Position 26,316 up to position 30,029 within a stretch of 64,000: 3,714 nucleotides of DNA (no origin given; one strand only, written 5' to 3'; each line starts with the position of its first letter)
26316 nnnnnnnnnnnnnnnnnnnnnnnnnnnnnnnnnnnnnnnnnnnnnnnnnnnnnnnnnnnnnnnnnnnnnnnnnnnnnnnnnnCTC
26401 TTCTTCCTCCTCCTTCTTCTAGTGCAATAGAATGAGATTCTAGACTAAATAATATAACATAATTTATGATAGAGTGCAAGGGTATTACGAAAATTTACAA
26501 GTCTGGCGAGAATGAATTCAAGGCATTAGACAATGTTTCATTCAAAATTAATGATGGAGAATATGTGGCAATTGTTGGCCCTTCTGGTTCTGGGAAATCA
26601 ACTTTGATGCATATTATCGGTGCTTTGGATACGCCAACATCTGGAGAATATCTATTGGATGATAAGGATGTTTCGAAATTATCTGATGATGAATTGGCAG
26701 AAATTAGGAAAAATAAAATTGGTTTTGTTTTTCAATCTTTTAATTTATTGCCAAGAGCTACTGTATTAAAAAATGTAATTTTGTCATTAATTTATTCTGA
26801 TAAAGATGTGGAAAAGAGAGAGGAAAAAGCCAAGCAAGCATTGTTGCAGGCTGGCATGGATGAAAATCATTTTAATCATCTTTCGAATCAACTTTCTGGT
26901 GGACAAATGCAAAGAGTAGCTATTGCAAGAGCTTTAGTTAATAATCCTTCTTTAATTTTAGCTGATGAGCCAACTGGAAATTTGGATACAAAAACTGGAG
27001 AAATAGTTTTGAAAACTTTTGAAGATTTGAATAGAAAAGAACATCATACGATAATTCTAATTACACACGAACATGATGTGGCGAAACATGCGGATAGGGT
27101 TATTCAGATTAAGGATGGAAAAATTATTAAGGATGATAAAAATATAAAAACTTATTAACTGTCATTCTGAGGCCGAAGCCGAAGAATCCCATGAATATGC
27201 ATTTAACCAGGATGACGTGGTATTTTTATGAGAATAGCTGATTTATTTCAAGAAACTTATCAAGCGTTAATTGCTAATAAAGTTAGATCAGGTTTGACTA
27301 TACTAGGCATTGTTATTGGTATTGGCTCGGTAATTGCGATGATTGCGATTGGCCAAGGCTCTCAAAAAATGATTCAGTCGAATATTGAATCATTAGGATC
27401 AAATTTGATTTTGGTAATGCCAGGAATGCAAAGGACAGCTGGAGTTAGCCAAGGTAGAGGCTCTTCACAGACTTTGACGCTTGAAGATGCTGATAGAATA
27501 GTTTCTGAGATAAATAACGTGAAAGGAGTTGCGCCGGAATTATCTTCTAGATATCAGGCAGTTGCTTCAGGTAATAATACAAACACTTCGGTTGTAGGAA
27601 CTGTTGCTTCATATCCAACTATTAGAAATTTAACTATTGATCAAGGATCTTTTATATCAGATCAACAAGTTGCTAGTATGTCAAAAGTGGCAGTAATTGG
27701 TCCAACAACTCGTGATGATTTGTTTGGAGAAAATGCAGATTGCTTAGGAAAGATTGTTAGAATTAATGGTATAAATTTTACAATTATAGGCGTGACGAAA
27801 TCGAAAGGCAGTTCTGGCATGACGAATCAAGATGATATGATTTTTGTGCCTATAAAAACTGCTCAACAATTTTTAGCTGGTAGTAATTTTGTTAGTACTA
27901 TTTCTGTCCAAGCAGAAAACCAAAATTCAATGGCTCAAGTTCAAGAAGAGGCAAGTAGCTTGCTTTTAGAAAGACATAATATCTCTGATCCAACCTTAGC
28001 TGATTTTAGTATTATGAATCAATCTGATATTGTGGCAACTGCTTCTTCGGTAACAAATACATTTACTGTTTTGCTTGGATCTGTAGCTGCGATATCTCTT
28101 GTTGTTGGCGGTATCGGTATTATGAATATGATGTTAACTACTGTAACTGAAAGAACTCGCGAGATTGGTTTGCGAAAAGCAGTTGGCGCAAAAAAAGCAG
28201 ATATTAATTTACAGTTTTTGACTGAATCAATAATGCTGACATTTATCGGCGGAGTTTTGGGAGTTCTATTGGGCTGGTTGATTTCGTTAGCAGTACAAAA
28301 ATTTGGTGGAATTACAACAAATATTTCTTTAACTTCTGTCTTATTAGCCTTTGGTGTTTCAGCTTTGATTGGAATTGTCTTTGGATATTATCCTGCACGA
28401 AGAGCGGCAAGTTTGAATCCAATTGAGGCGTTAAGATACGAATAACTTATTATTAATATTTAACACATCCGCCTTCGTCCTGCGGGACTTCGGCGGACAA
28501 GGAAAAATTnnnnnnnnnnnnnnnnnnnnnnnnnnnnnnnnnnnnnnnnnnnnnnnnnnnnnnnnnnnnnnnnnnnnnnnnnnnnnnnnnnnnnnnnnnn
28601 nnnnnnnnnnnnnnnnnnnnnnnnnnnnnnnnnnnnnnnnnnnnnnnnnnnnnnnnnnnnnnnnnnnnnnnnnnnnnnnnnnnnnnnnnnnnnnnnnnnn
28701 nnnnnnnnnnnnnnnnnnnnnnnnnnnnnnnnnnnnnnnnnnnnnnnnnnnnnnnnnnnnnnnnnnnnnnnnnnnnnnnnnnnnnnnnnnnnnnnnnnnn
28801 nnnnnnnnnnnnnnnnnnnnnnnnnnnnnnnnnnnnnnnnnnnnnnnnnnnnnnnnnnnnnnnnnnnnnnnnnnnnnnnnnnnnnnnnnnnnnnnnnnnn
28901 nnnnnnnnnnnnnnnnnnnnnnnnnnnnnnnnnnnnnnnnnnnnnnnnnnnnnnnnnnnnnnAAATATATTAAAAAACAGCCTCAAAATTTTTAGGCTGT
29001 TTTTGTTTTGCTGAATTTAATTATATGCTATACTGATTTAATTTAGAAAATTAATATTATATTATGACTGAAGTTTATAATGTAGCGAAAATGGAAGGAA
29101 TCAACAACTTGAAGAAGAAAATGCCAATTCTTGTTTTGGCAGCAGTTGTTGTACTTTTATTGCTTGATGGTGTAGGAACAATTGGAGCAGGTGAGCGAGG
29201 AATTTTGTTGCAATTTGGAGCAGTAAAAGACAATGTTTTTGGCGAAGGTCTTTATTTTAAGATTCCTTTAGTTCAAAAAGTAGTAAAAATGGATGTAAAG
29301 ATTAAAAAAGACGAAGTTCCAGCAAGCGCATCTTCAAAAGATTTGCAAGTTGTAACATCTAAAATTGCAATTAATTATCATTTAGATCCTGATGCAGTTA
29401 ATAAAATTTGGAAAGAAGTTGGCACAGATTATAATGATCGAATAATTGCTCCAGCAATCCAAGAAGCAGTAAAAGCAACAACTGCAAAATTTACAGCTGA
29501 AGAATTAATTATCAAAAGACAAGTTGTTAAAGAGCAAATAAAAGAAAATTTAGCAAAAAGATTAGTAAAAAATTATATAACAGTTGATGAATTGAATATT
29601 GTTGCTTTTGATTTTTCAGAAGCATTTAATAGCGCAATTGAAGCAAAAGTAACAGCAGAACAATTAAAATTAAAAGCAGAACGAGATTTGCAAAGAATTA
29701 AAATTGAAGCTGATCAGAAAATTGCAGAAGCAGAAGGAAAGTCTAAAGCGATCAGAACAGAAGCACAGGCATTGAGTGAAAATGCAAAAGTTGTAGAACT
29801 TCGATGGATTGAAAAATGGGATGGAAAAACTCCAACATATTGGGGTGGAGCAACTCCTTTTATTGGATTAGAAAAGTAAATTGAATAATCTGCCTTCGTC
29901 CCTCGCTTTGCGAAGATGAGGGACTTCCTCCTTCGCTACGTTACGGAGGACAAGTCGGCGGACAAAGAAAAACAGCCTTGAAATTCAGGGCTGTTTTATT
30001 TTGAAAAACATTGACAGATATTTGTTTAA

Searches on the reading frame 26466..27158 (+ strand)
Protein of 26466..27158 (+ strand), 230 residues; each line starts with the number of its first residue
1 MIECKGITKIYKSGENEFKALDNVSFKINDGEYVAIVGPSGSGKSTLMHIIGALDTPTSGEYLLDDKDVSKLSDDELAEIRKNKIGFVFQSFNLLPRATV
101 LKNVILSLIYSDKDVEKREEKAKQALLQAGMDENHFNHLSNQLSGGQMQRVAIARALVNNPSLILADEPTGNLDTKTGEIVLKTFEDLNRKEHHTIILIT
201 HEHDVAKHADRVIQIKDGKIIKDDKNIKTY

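Call 81: search_protein_families(library=pfam, max_evalue=0.00001, proteins=[window:26466-27158:+])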
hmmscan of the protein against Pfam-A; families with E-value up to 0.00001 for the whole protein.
window:26466-27158:+ (230 aa): 2 families
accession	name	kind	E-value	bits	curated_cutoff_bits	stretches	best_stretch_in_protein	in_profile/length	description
PF00005.33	ABC_tran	-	8.5e-37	127.3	25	1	21-170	1-136/137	ABC transporter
PF02463.25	SMC_N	-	4.9e-08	33.1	40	1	17-217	9-213/220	RecF/RecN/SMC N terminal domain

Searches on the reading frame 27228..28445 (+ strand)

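Call 82: search_protein_families(library=pfam, max_evalue=0.00001, proteins=[window:27228-28445:+])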
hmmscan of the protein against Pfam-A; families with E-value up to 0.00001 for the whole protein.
window:27228-28445:+ (405 aa): 2 families
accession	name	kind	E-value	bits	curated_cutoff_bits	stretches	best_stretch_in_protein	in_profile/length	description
PF12704.14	MacB_PCD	-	5.6e-50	170.9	27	1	21-243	1-205/207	MacB-like periplasmic core domain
PF02687.27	FtsX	-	6.8e-22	78.2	25.5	1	285-398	2-120/120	FtsX-like permease C-terminal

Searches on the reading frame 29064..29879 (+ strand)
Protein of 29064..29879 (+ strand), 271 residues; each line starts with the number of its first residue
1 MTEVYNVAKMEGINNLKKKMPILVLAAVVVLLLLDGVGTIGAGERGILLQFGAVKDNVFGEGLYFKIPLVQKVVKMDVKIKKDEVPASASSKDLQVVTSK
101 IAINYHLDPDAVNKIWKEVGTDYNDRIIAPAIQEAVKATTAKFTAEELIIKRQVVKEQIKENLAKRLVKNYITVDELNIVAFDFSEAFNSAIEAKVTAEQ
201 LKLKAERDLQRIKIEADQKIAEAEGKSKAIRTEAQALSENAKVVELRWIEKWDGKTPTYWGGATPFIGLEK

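Call 82: search_protein_families(library=pfam, max_evalue=0.00001, proteins=[window:29064-29879:+])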
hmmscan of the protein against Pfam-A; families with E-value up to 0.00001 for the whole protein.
window:29064-29879:+ (271 aa): 1 family
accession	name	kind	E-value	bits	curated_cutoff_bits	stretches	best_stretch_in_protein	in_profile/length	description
PF01145.31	Band_7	-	2.1e-33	116.3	23.6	1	39-223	2-172/176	SPFH domain / Band 7 family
